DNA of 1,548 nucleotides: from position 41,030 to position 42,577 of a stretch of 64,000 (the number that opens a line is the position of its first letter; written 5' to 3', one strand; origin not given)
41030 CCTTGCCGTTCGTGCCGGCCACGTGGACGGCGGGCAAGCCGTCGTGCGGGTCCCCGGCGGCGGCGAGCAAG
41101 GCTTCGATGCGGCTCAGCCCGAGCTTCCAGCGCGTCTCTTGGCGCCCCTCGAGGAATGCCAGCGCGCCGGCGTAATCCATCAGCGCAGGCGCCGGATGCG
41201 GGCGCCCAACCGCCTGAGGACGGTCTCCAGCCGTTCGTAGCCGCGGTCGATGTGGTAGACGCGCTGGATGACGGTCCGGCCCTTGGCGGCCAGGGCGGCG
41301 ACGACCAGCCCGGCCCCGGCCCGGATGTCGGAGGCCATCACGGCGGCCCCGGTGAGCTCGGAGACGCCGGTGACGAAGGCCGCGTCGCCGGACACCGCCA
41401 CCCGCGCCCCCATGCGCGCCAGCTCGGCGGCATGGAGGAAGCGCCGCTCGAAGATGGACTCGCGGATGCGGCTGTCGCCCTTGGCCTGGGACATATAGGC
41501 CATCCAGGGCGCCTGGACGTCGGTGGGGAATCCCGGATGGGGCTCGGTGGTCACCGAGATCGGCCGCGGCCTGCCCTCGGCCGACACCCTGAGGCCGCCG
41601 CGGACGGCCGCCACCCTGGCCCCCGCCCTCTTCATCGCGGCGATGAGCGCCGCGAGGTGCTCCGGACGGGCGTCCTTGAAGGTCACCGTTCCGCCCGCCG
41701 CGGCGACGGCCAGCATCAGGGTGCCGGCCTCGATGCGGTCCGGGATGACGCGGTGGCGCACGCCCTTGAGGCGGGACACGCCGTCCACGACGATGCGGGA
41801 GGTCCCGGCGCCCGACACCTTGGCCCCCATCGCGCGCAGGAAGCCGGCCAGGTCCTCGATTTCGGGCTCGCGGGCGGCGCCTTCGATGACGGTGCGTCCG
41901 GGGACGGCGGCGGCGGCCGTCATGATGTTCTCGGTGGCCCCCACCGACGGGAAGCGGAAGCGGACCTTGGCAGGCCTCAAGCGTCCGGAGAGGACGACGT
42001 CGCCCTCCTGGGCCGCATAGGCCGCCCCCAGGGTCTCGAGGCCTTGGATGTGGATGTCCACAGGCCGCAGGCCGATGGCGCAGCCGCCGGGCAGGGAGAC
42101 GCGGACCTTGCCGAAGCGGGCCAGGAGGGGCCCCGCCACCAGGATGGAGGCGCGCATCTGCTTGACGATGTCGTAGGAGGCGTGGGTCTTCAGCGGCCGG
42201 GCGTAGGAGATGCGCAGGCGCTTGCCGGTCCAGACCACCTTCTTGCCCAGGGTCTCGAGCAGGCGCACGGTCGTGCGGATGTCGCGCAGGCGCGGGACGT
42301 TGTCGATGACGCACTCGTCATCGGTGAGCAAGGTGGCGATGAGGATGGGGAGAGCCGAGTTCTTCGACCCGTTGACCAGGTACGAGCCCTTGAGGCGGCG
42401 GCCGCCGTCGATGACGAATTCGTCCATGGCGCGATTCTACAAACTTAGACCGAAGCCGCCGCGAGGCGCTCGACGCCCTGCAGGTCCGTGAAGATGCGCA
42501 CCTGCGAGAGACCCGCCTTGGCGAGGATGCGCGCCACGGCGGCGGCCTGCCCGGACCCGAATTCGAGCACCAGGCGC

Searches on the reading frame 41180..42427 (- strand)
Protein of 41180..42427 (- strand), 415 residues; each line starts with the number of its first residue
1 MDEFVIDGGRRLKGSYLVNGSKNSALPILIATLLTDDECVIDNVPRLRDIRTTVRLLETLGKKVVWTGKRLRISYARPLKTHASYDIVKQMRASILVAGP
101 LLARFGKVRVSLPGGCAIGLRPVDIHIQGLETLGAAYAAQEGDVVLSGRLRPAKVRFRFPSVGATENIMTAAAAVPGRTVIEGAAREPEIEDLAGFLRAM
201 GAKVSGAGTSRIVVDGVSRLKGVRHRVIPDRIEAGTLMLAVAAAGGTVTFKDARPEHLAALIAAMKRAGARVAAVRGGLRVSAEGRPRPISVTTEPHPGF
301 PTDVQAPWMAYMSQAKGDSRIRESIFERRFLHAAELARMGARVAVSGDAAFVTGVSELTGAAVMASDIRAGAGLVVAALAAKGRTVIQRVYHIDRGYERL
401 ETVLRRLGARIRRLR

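Call 52: search_protein_families(library=pfam, proteins=[window:41180-42427:-], max_evalue=0.001)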
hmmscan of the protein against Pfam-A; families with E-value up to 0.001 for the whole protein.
window:41180-42427:- (415 aa): 1 family
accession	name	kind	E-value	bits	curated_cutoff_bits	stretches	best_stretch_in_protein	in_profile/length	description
PF00275.25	EPSP_synthase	-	2.6e-97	326.6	22.8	1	7-404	2-417/417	EPSP synthase (3-phosphoshikimate 1-carboxyvinyltransferase)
